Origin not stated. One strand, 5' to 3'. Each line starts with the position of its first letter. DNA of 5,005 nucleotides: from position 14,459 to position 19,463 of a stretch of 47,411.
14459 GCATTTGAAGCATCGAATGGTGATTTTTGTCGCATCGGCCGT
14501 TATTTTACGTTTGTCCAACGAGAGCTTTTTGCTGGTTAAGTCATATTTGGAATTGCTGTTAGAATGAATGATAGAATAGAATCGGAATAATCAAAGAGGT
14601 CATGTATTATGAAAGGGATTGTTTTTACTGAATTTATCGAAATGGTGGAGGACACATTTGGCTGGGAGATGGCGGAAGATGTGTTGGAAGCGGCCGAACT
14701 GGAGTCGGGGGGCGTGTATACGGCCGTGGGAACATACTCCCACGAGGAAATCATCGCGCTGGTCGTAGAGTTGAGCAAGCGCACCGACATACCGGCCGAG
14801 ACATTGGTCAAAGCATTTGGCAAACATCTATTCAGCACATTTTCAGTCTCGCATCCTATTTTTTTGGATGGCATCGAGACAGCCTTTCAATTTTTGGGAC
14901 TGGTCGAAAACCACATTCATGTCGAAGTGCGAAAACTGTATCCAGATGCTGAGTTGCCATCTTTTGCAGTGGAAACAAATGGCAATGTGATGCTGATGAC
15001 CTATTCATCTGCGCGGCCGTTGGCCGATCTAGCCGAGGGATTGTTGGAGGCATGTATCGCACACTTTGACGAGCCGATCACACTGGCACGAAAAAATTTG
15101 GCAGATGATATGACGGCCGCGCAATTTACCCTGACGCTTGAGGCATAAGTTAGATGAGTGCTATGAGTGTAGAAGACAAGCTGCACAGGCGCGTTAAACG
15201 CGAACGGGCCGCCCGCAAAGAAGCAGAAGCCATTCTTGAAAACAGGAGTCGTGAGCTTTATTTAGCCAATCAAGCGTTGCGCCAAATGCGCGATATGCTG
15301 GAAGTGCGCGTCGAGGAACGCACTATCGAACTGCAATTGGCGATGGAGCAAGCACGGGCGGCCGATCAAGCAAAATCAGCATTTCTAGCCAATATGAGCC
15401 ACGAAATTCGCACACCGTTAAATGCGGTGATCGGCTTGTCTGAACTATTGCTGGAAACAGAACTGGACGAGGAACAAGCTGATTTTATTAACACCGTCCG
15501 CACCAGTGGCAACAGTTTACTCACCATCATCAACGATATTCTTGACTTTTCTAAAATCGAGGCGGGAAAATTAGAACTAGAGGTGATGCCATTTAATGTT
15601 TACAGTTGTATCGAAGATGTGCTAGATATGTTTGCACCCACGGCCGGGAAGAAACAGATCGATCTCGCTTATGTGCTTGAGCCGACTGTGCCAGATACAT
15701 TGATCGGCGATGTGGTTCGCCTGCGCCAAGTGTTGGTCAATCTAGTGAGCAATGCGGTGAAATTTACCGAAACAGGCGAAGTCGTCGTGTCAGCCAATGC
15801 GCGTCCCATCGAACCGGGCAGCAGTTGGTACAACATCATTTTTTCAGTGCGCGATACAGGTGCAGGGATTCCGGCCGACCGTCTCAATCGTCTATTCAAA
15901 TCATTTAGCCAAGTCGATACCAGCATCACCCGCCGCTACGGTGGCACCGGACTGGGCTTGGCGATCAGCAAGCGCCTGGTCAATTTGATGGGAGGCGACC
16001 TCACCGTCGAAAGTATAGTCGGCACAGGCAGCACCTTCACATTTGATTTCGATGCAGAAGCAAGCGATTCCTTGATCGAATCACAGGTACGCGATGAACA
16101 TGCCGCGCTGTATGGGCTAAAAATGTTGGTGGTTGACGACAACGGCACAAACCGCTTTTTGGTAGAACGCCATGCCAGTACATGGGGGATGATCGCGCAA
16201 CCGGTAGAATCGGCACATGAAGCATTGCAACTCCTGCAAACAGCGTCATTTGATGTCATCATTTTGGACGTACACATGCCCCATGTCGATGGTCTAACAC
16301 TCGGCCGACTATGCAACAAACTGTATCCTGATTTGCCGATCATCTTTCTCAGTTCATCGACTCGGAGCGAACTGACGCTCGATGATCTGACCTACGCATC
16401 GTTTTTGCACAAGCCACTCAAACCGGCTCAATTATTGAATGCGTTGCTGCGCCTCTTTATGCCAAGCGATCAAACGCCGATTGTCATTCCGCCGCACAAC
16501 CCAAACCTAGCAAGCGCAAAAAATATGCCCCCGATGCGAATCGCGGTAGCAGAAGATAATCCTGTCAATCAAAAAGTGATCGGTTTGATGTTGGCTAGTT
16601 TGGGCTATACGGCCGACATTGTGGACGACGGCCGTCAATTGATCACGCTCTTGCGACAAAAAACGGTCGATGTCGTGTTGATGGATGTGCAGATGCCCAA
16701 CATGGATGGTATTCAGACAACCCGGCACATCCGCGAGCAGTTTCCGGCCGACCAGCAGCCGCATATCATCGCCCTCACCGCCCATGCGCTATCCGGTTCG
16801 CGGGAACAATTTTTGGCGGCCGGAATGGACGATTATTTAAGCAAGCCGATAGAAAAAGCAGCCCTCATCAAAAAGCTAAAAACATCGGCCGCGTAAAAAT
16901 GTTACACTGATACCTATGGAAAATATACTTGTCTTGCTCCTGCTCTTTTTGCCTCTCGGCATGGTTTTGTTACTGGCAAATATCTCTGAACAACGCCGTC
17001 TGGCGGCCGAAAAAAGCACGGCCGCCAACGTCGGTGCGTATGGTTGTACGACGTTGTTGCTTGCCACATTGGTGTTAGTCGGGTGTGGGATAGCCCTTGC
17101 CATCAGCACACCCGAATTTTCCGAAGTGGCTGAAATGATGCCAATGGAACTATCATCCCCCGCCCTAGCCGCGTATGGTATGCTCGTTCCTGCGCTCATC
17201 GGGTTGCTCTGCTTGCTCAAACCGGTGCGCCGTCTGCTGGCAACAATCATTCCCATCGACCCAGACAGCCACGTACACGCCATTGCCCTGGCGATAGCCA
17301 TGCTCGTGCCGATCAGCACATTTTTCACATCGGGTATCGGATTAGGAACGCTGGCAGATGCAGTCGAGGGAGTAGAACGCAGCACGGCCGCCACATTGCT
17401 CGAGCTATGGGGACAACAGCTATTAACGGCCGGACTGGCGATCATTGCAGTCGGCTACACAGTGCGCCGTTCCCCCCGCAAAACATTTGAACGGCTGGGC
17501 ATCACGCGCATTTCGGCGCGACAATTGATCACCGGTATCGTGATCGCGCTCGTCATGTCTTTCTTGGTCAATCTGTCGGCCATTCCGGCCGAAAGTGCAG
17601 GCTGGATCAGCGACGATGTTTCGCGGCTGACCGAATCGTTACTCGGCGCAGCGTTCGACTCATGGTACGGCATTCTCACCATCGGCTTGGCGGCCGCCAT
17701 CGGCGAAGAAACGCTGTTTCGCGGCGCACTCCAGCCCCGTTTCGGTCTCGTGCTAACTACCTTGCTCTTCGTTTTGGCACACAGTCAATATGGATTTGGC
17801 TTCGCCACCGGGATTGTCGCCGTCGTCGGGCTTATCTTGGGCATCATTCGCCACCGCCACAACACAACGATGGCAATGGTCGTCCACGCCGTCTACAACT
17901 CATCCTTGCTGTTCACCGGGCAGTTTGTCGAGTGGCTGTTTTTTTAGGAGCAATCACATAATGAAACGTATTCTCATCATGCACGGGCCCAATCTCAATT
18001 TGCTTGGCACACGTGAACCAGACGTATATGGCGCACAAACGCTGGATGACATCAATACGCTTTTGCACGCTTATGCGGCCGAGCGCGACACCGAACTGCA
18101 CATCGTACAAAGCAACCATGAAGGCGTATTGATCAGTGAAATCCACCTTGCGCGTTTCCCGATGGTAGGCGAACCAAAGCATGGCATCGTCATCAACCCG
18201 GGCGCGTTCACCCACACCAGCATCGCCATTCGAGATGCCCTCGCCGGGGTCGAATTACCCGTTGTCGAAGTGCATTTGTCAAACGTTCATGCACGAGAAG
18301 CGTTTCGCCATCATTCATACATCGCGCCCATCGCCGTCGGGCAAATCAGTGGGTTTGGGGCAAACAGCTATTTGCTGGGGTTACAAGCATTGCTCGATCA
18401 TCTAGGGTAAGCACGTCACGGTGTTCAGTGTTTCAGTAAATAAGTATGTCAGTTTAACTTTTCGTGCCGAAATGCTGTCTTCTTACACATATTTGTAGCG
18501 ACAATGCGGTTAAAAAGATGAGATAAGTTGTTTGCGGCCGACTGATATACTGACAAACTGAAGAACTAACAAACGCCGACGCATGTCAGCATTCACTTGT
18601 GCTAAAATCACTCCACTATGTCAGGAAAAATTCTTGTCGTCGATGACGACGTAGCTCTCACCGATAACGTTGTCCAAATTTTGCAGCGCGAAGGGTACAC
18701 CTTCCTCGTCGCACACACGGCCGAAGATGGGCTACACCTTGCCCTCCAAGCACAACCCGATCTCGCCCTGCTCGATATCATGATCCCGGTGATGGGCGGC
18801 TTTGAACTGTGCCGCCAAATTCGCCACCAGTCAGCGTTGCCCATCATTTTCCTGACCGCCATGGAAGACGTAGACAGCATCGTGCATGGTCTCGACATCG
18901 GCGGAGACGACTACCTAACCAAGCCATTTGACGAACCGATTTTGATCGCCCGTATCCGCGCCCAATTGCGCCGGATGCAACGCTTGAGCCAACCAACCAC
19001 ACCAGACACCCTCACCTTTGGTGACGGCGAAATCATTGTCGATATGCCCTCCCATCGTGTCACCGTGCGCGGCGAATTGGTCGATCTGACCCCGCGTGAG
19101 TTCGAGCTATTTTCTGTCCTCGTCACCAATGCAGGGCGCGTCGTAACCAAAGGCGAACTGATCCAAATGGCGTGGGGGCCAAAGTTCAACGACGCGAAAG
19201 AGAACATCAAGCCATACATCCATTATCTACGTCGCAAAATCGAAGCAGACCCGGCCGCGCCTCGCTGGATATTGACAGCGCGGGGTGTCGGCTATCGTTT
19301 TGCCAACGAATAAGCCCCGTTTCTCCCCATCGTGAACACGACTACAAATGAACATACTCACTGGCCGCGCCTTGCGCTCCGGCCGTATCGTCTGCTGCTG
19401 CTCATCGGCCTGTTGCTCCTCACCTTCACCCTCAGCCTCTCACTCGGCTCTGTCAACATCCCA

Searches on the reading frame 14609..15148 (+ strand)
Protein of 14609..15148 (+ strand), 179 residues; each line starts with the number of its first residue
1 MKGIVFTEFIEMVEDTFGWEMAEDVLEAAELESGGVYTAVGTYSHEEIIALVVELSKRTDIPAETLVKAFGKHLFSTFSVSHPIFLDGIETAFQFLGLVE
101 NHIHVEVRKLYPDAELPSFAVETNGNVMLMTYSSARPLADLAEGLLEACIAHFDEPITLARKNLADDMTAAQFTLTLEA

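Call 34: search_protein_families(library=pfam, proteins=[window:14609-15148:+], max_evalue=0.001)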
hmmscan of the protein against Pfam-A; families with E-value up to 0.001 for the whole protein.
window:14609-15148:+ (179 aa): 1 family
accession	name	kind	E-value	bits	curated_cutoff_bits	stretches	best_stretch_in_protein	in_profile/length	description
PF07700.20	HNOB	-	1.4e-37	129.6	25.5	1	2-159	1-161/163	Haem-NO-binding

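Call 87: find_encoding_contigs(protein=window:14609-15145:+, flank=4000, max_places=6)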
Protein window:14609-15145:+ (179 aa): 1 contig read that carries it; 1 place shown.
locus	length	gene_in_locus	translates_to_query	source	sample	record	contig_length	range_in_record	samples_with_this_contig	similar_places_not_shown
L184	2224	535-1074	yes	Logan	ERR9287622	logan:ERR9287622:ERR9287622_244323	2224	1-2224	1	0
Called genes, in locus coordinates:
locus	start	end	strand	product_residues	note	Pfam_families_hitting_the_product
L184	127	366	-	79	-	-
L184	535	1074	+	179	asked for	PF07700:HNOB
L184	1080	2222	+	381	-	?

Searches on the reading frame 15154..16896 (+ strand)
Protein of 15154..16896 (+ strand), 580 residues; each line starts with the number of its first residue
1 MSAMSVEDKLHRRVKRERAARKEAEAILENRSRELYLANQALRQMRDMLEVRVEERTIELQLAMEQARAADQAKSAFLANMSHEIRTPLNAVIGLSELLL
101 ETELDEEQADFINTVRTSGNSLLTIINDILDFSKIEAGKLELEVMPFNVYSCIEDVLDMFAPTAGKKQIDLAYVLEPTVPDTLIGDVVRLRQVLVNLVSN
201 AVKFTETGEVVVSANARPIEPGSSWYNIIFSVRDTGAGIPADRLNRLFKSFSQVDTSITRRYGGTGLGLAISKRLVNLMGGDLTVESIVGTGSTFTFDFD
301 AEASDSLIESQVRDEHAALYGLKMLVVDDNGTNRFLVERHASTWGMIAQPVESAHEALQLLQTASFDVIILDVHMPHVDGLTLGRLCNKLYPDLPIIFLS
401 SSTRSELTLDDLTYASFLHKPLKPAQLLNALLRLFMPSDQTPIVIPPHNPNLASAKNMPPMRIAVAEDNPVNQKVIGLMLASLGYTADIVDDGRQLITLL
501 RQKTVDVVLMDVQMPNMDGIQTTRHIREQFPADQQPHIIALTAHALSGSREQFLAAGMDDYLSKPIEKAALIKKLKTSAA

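Call 34: search_protein_families(library=pfam, proteins=[window:15154-16896:+], max_evalue=0.001)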
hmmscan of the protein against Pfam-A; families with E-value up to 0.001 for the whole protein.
window:15154-16896:+ (580 aa): 3 families
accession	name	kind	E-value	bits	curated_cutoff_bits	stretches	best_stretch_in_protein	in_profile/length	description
PF00072.30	Response_reg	-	2.4e-48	163.3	30.2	2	463-575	1-110/111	Response regulator receiver domain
PF02518.31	HATPase_c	-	4.3e-29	101.6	26.4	1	185-301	1-109/111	Histidine kinase-, DNA gyrase B-, and HSP90-like ATPase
PF00512.31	HisKA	-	2.3e-24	85.6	26.9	1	73-138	1-66/66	His Kinase A (phospho-acceptor) domain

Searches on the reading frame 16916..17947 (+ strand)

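Call 34: search_protein_families(library=pfam, proteins=[window:16916-17947:+], max_evalue=0.001)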
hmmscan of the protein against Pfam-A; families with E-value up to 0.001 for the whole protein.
window:16916-17947:+ (343 aa): 1 family
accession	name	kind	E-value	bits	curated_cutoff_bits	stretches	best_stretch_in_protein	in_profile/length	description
PF02517.21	Rce1-like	-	3.4e-11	43.7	22.4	1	249-329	4-92/93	Type II CAAX prenyl endopeptidase Rce1-like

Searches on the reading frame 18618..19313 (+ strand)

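Call 34: search_protein_families(library=pfam, proteins=[window:18618-19313:+], max_evalue=0.001)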
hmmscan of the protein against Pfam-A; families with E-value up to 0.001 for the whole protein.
window:18618-19313:+ (231 aa): 2 families
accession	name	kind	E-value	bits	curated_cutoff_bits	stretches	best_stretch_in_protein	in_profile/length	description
PF00072.30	Response_reg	-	9.4e-27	93.8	30.2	1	5-114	1-111/111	Response regulator receiver domain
PF00486.34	Trans_reg_C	-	6.2e-23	81.1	26.2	1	153-228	2-77/77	Transcriptional regulatory protein, C terminal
